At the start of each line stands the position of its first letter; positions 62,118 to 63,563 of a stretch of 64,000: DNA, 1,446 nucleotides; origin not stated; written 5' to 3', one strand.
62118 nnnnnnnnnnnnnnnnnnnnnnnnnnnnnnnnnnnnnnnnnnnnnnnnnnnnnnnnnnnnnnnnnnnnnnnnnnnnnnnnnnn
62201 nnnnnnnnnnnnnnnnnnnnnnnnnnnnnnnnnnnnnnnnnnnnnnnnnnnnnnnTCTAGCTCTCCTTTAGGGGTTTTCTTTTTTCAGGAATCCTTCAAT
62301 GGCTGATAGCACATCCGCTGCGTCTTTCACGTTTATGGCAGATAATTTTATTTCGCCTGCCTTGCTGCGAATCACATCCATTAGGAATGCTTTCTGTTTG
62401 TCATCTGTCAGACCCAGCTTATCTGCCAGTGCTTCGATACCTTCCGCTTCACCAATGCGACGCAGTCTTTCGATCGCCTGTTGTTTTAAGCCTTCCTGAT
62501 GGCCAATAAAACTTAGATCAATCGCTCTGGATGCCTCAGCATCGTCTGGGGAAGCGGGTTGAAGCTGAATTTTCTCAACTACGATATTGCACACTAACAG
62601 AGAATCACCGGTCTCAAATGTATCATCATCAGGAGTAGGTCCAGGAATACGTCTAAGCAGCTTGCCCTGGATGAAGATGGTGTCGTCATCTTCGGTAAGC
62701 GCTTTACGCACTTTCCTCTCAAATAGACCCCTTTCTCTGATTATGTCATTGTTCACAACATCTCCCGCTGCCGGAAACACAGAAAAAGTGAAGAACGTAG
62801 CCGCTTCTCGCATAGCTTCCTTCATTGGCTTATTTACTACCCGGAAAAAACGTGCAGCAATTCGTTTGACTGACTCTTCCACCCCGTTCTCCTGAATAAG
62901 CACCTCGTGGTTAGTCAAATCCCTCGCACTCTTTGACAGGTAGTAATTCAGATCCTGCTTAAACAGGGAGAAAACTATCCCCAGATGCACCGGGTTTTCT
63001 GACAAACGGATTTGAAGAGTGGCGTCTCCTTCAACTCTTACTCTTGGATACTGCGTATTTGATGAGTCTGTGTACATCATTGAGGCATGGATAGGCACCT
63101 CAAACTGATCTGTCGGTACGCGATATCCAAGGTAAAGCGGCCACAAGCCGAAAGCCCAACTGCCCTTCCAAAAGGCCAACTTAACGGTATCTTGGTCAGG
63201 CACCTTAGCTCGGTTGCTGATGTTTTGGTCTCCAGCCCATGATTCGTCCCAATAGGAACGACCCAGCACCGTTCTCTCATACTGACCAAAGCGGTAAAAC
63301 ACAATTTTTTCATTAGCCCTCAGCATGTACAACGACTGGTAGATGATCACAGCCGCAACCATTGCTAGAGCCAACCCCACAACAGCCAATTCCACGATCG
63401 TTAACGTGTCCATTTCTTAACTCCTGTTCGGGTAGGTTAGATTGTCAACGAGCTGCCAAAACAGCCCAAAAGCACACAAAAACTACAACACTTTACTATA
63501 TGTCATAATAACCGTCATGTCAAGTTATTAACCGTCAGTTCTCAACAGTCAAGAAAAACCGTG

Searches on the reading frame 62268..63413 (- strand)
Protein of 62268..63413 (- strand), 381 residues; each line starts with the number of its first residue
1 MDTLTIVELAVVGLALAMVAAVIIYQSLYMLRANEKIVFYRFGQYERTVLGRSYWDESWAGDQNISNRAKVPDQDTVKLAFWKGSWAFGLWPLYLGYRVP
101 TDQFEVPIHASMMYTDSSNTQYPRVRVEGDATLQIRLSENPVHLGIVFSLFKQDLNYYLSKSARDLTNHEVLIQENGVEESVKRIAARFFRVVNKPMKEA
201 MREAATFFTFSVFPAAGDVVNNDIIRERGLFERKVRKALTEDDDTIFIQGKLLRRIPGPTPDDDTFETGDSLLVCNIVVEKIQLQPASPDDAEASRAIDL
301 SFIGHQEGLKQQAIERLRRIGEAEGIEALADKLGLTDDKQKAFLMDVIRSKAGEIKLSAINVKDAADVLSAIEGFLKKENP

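Call 95: find_encoding_contigs(protein=window:62268-63413:-, flank=10000, max_places=1)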
Protein window:62268-63413:- (381 aa): 22 contigs read that carry it; 1 place shown.
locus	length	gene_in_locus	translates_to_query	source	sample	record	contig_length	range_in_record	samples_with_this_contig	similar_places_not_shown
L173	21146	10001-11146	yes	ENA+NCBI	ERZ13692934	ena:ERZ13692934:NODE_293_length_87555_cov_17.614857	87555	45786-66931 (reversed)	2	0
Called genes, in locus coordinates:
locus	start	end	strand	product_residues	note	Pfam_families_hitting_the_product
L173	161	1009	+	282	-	PF00589:Phage_integrase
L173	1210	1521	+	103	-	-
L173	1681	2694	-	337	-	-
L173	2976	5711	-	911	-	PF02861:Clp_N, PF02861:Clp_N, PF00004:AAA, PF17871:AAA_lid_9, PF00004:AAA, PF07724:AAA_2, PF07728:AAA_5, PF10431:ClpB_D2-small, +11 more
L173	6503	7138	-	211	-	-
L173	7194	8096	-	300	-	-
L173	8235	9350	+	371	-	PF13439:Glyco_transf_4, PF13579:Glyco_trans_4_4 (weak), PF13692:Glyco_trans_1_4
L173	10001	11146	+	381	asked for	-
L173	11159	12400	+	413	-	-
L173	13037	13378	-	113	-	PF04956:TrbC (weak), PF18895:T4SS_pilin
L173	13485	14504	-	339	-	-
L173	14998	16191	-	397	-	PF13439:Glyco_transf_4, PF13579:Glyco_trans_4_4, PF00534:Glycos_transf_1, PF13692:Glyco_trans_1_4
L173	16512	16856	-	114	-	PF04956:TrbC (weak), PF18895:T4SS_pilin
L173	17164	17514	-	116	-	PF18895:T4SS_pilin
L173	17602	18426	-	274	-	PF18895:T4SS_pilin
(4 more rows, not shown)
